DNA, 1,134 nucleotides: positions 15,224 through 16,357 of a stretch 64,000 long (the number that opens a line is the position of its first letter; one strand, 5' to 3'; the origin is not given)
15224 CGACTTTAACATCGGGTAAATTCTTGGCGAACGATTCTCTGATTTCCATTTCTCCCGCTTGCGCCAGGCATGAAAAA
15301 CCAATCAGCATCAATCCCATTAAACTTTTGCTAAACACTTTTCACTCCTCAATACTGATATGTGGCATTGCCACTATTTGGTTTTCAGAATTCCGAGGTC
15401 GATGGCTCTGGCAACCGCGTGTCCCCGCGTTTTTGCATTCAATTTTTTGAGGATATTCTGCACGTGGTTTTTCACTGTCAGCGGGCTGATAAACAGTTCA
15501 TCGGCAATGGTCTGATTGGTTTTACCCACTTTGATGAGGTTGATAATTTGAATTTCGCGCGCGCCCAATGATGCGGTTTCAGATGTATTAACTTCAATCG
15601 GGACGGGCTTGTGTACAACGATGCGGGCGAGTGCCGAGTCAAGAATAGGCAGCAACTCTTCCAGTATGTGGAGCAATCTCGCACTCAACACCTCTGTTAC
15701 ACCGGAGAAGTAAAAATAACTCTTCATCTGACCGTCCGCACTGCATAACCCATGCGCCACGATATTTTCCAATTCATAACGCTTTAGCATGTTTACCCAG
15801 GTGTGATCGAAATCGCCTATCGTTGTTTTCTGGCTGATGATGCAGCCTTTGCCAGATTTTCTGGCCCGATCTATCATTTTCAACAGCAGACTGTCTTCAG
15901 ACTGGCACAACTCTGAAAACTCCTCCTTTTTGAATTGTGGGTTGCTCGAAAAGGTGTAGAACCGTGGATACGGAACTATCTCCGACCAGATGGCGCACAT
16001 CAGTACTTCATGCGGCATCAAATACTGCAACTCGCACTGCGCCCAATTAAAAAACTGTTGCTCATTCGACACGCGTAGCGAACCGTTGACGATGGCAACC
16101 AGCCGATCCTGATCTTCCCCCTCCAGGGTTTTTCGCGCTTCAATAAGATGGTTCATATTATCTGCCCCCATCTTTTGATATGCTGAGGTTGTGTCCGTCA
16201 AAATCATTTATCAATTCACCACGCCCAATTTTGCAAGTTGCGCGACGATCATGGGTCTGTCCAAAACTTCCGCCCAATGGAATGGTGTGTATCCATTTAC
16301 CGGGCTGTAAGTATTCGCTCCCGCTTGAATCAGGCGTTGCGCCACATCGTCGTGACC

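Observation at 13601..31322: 16-bp palindrome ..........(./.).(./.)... upstream of every PEP-CTERM gene: candidate regulon operator (EpsA box?)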

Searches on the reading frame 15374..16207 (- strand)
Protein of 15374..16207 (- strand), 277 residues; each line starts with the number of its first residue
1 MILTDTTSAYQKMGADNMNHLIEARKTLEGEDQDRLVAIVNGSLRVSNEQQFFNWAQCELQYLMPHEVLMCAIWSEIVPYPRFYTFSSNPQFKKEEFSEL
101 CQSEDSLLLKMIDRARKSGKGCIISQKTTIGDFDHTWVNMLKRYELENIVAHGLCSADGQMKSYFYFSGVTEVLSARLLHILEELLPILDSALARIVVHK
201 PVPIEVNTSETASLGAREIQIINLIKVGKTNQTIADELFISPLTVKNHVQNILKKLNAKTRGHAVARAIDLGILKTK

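Call 8: search_protein_families(library=ncbifam, proteins=[window:15374-16207:-], max_evalue=0.01)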
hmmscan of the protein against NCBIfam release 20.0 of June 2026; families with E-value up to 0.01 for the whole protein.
window:15374-16207:- (277 aa): 28 families (the best 25 are shown)
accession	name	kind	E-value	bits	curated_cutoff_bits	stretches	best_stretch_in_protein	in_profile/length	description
TIGR03020.2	EpsA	equivalog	5.4e-58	196.5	170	1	31-269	4-246/247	XrtB/PEP-CTERM-associated transcriptional regulator EpsA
NF047785.1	respo_reg_MadR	equivalog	3.6e-14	52.6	300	1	190-273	128-208/209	MadR family response regulator transcription factor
NF052366.1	photon_PedR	equivalog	5.1e-14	52.2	120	1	213-272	2-61/74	photosynthetic electron transport-dependent transcriptional regulator PedR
NF007505.1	PRK10100.1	equivalog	7.6e-14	51.9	250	1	188-268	119-199/204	biofilm master transcriptional regulator CsgD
NF003420.0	PRK04841.1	equivalog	2.2e-11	42.6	537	1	193-271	821-896/903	HTH-type transcriptional regulator MalT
TIGR03541.1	reg_near_HchA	equivalog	2.7e-11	43.4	215.6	1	207-272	165-230/232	PA1136 family autoinducer-binding transcriptional regulator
NF011896.0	PRK15369.1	equivalog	3.6e-11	43.1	242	1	188-270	126-206/211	two component system response regulator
NF007935.0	PRK10651.1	equivalog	6.9e-10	38.5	250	1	206-265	148-207/216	two-component system response regulator NarL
NF041673.1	transregRamA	equivalog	2.8e-09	36.5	500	1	206-274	211-279/280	acetate metabolism transcriptional regulator RamA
NF052445.1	RespRegMctR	equivalog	1.3e-08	34.5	300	1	208-273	139-204/205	two-component system response regulator MctR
NF041232.1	BagY_FevT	exception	2.4e-07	29.9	700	1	211-267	294-350/367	LuxR family transcriptional regulator BagY/FevT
NF006900.1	PRK09390.1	equivalog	2.9e-07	30.2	255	1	208-266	137-195/203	response regulator FixJ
NF007708.0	PRK10403.1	equivalog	5.3e-07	29.3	343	1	210-264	150-204/215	nitrate/nitrite response regulator protein NarP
NF047402.1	TransRegVisN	equivalog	2.1e-06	27.1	250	1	204-269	176-241/246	transcriptional regulator VisN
NF041830.1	RR_TF_ErdR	exception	2.6e-06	27.3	390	1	210-265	147-202/213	response regulator transcription factor ErdR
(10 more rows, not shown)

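Call 41: find_related_loci(query=A3, collection=metagenome_contigs, flank=10000)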
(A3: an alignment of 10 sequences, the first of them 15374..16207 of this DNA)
Query A3 (277 aa) in metagenome_contigs; peptide patterns used: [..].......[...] (x = any residue, [..] = any of these).
600 stretches matched a pattern (row limit reached: there are more); 556 encode a relative of the query (tblastn E <= 1e-3); the best 80 are kept; 80 distinct loci.
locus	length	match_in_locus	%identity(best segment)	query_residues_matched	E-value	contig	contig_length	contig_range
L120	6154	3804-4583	60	18-277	1e-103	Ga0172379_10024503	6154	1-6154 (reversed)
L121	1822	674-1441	44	20-275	3e-79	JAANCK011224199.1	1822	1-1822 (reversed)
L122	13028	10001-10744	44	27-274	2e-71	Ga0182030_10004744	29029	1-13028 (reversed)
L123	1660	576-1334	43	26-277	1e-64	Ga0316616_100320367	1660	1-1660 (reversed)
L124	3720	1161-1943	36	9-274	2e-48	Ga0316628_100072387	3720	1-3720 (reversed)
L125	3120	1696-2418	36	27-270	3e-43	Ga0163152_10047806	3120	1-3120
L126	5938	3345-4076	38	28-274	5e-43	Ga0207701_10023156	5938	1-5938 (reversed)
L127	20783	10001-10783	37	16-275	9e-42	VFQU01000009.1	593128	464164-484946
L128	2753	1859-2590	35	36-275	4e-40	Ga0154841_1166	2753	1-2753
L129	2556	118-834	36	28-269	2e-37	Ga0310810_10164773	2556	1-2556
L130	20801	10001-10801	33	13-275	5e-37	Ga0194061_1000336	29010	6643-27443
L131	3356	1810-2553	34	28-273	5e-37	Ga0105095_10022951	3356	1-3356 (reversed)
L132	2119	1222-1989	34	22-276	4e-37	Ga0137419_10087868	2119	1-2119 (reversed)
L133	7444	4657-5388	33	39-277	8e-37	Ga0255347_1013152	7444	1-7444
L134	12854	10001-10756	31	21-275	2e-36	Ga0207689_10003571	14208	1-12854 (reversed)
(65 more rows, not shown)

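Call 47: search_protein_families(library=pfam, proteins=[window:15374-16207:-], max_evalue=0.01)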
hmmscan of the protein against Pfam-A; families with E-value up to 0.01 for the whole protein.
window:15374-16207:- (277 aa): 1 family
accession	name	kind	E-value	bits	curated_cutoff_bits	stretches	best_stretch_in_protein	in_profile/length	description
PF00196.25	GerE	-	1.7e-16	60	23.5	1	213-266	2-55/57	Bacterial regulatory proteins, luxR family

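Call 54: find_homologous_proteins(query=window:15374-16207:-, max_evalue=1e-10)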
Query window:15374-16207:- (277 aa): 221 proteins with E <= 1e-10 among 1180 candidates; the best 120 are listed.
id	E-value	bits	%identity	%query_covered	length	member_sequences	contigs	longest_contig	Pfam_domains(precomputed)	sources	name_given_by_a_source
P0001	1.3e-165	567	95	96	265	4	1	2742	PF00196.26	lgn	-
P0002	2.9e-146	504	85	96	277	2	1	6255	PF00196.26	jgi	jgi:transcriptional regulator EpsA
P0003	1.1e-112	394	72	93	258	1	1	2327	PF00196.26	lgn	-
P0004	7.4e-111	388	67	94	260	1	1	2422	PF00196.26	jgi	jgi:transcriptional regulator EpsA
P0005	1.7e-107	377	65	94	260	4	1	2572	PF00196.26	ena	-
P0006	1.8e-103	363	64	94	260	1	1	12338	PF00196.26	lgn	-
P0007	2.6e-103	363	65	94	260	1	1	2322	PF00196.26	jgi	jgi:transcriptional regulator EpsA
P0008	1.4e-100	354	64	93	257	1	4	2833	PF00196.26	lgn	-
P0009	4.9e-100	352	64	94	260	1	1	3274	PF00196.26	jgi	jgi:transcriptional regulator EpsA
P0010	1.2e-99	351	60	94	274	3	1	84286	PF00196.26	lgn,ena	-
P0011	2.1e-99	350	63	94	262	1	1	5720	PF00196.26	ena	-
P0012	2.1e-99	350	63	94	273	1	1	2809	PF00196.26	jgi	jgi:transcriptional regulator EpsA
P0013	5.0e-99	349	63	94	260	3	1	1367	PF00196.26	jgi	jgi:transcriptional regulator EpsA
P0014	1.2e-98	348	63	93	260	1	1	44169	PF00196.26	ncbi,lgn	-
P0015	7.3e-98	345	62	94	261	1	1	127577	PF00196.26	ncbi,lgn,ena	-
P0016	1.2e-97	344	60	94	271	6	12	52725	PF00196.26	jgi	jgi:transcriptional regulator EpsA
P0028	1.4e-89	318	58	94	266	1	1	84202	PF00196.26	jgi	jgi:transcriptional regulator EpsA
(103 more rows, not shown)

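Call 63: find_encoding_contigs(protein=P0002, flank=10000, max_places=2)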
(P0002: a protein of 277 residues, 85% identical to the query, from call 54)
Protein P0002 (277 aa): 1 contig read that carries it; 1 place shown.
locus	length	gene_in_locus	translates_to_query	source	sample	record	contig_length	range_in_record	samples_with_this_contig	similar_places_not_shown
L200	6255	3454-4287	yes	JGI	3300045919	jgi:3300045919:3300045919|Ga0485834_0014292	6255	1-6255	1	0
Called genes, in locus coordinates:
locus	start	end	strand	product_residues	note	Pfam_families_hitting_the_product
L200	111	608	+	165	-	PF01451:LMWPc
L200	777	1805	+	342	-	PF01758:SBF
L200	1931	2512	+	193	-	-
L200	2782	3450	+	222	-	-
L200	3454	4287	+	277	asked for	PF00196:GerE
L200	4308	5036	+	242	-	PF10411:DsbC_N, PF13098:Thioredoxin_2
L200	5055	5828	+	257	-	-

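Call 64: find_encoding_contigs(protein=P0014, flank=10000, max_places=2)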
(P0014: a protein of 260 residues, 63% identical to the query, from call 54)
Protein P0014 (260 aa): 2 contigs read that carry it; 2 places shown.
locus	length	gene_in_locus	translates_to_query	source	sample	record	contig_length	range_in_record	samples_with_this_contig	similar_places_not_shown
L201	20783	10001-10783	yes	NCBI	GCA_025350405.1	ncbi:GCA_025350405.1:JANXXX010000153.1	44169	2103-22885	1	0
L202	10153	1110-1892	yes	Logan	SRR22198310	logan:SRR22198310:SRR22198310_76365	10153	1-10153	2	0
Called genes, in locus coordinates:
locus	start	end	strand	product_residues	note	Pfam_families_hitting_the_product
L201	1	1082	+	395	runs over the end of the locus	PF13579:Glyco_trans_4_4 (weak), PF13439:Glyco_transf_4 (weak), PF00534:Glycos_transf_1, PF20706:GT4-conflict, PF13692:Glyco_trans_1_4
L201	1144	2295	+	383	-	PF13439:Glyco_transf_4, PF13579:Glyco_trans_4_4, PF20706:GT4-conflict, PF00534:Glycos_transf_1, PF13692:Glyco_trans_1_4, PF13524:Glyco_trans_1_2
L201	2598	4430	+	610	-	PF13522:GATase_6, PF13537:GATase_7, PF01380:SIS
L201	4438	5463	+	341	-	PF00106:adh_short, PF01073:3Beta_HSD, PF01370:Epimerase, PF02719:Polysacc_synt_2, PF04321:RmlD_sub_bind, PF05368:NmrA, PF13460:NAD_binding_10, PF16363:GDP_Man_Dehyd, +1 more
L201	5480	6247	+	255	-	PF03808:Glyco_tran_WecG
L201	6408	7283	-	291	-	PF00483:NTP_transferase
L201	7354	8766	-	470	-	PF13727:CoA_binding_3, PF02397:Bac_transf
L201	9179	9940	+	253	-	-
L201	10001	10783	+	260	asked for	PF00196:GerE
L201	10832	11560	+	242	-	PF10411:DsbC_N, PF13098:Thioredoxin_2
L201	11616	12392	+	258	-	-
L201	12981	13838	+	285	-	-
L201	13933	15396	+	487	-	-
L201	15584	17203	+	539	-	PF08479:POTRA_2, PF01103:Omp85 (faint), PF03865:ShlB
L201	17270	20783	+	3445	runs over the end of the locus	PF05860:TPS, PF12545:DUF3739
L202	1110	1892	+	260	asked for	PF00196:GerE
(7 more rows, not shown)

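Call 66: predict_structure(alignment_id=A4)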
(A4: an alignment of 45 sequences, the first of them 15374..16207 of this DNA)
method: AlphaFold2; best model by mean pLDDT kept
length: 277 residues; sequences in the alignment: 45
mean_pLDDT: 87.2   pTM: 0.66
mean pLDDT of the five models: 87.2, 87.0, 85.7, 85.6, 85.5
residues with pLDDT >= 90: 193; 70-90: 43; 50-70: 20; < 50: 21
segments of 3 or more residues with pLDDT < 50: 1-12, 205-209
pLDDT, mean of each block of 10 residues (from residue 1): 46 50 64 93 96 95 95 90 91 77 88 96 97 95 93 95 97 95 97 92 52 86 97 98 98 96 93 77
secondary structure, 60 per line:
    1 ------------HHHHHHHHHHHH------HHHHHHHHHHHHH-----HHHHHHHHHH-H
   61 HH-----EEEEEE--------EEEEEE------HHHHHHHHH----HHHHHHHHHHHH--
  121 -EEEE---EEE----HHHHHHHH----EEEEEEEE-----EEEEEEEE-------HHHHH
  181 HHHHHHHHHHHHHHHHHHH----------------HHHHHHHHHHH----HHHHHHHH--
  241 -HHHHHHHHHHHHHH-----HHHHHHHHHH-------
elements in order: H13-24 H31-43 H49-58 E68-73 E82-87 H94-102 H107-118 E122-125 E129-131 H136-143 E148-155 E161-168 H176-199 H216-226 H231-238 H242-255 H261-270

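Call 69: fold_search(model_id=the predicted structure, library=pdb)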
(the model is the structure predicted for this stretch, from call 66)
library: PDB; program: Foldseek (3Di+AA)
matches with E <= 10: 1302; with E <= 0.001: 92
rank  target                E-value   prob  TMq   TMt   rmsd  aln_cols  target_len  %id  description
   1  6cbq_A                5.8e-11  1.00  0.42  0.48  13.6       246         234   20  Crystal structure of QscR bound to agonist S3 (released 2018-02-28)
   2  3szt_A                8.4e-10  1.00  0.41  0.48  13.5       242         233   20  Quorum Sensing Control Repressor, QscR, Bound to N-3-oxo-dodecanoyl-L-Homoserine Lactone (released 2011-09-28)
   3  7r3h_C                8.9e-10  1.00  0.41  0.47  13.2       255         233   20  PROSS optimitzed variant of RhlR (75 mutations) in complex with native autoinducer C4-HSL (released 2022-12-14)
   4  3qp5_C                1.3e-09  1.00  0.41  0.47  11.5       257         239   19  Crystal structure of CviR bound to antagonist chlorolactone (CL) (released 2011-03-30)
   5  8dq0_C                2.5e-09  1.00  0.41  0.46  12.9       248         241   17  Quorum-sensing receptor RhlR bound to PqsE (released 2022-12-07)
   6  3qp5_D                2.6e-09  1.00  0.41  0.47  11.5       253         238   20  Crystal structure of CviR bound to antagonist chlorolactone (CL) (released 2011-03-30)
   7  7r3i_A                3.0e-09  1.00  0.39  0.44  14.0       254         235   19  PROSS optimitzed variant of RhlR (61 mutations) in complex with the synthetic antagonist mBTL (released 2022-12-14)
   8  4y15_B                3.1e-09  1.00  0.41  0.47  13.0       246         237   19  SdiA in complex with 3-oxo-C6-homoserine lactone (released 2015-04-08)
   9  7r3i_B                3.3e-09  1.00  0.41  0.46  14.0       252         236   20  PROSS optimitzed variant of RhlR (61 mutations) in complex with the synthetic antagonist mBTL (released 2022-12-14)
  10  7r3g_A                3.5e-09  1.00  0.40  0.45  13.5       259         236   20  PROSS optimitzed variant of RhlR (75 mutations) in complex with the synthetic antagonist mBTL (released 2022-12-14)
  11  3qp6                  3.9e-09  1.00  0.43  0.46  10.1       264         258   19  Crystal structure of CviR (Chromobacterium violaceum 12472) bound to C6-HSL (released 2011-03-30)
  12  3qp5_B                5.5e-09  1.00  0.41  0.46  12.2       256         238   20  Crystal structure of CviR bound to antagonist chlorolactone (CL) (released 2011-03-30)
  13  2q0o_A                5.9e-09  1.00  0.41  0.47  12.6       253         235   14  Crystal structure of an anti-activation complex in bacterial quorum sensing (released 2007-09-25)
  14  4y17_C                7.8e-09  1.00  0.42  0.47  12.0       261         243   19  SdiA in complex with 3-oxo-C8-homoserine lactone (released 2015-04-08)
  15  8dq0_D                1.2e-08  1.00  0.44  0.50  12.9       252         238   17  Quorum-sensing receptor RhlR bound to PqsE (released 2022-12-07)
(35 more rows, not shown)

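Call 70: find_encoding_contigs(protein=P0010, flank=10000, max_places=1)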
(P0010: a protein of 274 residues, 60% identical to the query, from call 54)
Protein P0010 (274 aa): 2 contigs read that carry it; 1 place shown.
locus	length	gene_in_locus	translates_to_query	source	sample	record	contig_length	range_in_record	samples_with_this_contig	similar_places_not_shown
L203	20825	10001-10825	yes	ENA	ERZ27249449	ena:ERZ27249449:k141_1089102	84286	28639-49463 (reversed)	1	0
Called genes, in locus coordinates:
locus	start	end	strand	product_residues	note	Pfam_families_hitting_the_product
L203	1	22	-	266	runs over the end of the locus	PF02563:Poly_export, PF10531:SLBB (weak), PF22461:SLBB_2, PF10531:SLBB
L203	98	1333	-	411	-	PF10082:BBP2_2 (weak)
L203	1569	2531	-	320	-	PF13623:SurA_N_2 (faint), PF13624:SurA_N_3 (faint), PF13145:Rotamase_2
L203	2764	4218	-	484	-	PF00483:NTP_transferase, PF22640:ManC_GMP_beta-helix, PF01050:MannoseP_isomer, PF07883:Cupin_2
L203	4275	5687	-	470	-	PF13727:CoA_binding_3, PF02397:Bac_transf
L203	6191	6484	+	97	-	PF00224:PK (weak)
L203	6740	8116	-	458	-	-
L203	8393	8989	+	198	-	-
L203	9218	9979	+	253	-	-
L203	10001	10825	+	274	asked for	PF00196:GerE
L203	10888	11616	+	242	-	PF10411:DsbC_N, PF13098:Thioredoxin_2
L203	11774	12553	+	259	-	-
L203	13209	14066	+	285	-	-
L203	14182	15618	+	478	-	-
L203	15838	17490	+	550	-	PF08479:POTRA_2, PF03865:ShlB, PF01103:Omp85 (weak)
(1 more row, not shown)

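Call 71: find_encoding_contigs(protein=P0028, flank=10000, max_places=1)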
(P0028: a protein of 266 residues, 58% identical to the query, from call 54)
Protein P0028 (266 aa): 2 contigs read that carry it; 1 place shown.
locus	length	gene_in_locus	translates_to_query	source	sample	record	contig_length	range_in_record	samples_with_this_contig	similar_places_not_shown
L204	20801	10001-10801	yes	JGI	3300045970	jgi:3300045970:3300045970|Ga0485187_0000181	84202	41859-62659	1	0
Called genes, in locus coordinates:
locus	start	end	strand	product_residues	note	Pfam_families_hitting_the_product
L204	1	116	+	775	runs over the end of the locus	PF00916:Sulfate_transp, PF01740:STAS, PF00027:cNMP_binding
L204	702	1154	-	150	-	-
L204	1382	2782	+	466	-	PF02321:OEP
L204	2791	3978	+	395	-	PF25917:BSH_RND, PF25919:BSH_CusB (weak), PF25973:BSH_CzcB (weak), PF25876:HH_MFP_RND, PF25885:HH_EMRA (weak), PF25990:Beta-barrel_YknX, PF25954:Beta-barrel_RND_2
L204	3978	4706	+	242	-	PF00005:ABC_tran, PF02463:SMC_N (faint), PF13304:AAA_21 (faint)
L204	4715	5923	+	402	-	PF12704:MacB_PCD, PF02687:FtsX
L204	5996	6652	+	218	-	PF05724:TPMT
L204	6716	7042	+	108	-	-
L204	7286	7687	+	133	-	PF07589:PEP_exosort_dom (weak)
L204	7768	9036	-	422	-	-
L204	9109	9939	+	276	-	-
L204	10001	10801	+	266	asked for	PF00196:GerE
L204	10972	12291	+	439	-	PF13727:CoA_binding_3, PF02397:Bac_transf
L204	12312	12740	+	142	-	PF04892:VanZ-LLP1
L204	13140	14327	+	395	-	PF00482:T2SSF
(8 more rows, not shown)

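Call 72: find_encoding_contigs(protein=P0016, flank=10000, max_places=1)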
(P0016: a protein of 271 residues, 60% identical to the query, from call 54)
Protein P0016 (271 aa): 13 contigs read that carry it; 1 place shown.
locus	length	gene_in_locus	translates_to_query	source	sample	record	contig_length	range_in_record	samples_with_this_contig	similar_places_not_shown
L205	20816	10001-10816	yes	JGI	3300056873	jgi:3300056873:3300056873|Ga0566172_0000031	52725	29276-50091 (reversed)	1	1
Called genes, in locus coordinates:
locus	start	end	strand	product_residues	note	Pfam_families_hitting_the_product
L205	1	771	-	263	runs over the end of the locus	PF02563:Poly_export, PF10531:SLBB (weak), PF22461:SLBB_2 (weak), PF10531:SLBB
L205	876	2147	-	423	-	-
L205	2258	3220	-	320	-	PF13623:SurA_N_2 (faint), PF13624:SurA_N_3 (weak), PF13145:Rotamase_2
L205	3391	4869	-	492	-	PF00483:NTP_transferase, PF22640:ManC_GMP_beta-helix, PF01050:MannoseP_isomer, PF07883:Cupin_2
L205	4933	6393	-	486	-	PF13727:CoA_binding_3, PF02397:Bac_transf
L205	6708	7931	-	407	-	-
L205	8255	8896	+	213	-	-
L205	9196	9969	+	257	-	PF13606:Ank_3 (faint), PF13857:Ank_5 (faint), PF00023:Ank (faint), PF12796:Ank_2, PF13637:Ank_4 (weak), PF12796:Ank_2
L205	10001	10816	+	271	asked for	PF00196:GerE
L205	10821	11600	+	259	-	PF10411:DsbC_N, PF13098:Thioredoxin_2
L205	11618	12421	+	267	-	-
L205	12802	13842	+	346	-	-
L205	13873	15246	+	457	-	-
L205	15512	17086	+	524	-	PF08479:POTRA_2, PF03865:ShlB, PF01103:Omp85 (weak)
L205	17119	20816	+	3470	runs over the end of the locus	PF05860:TPS, PF12545:DUF3739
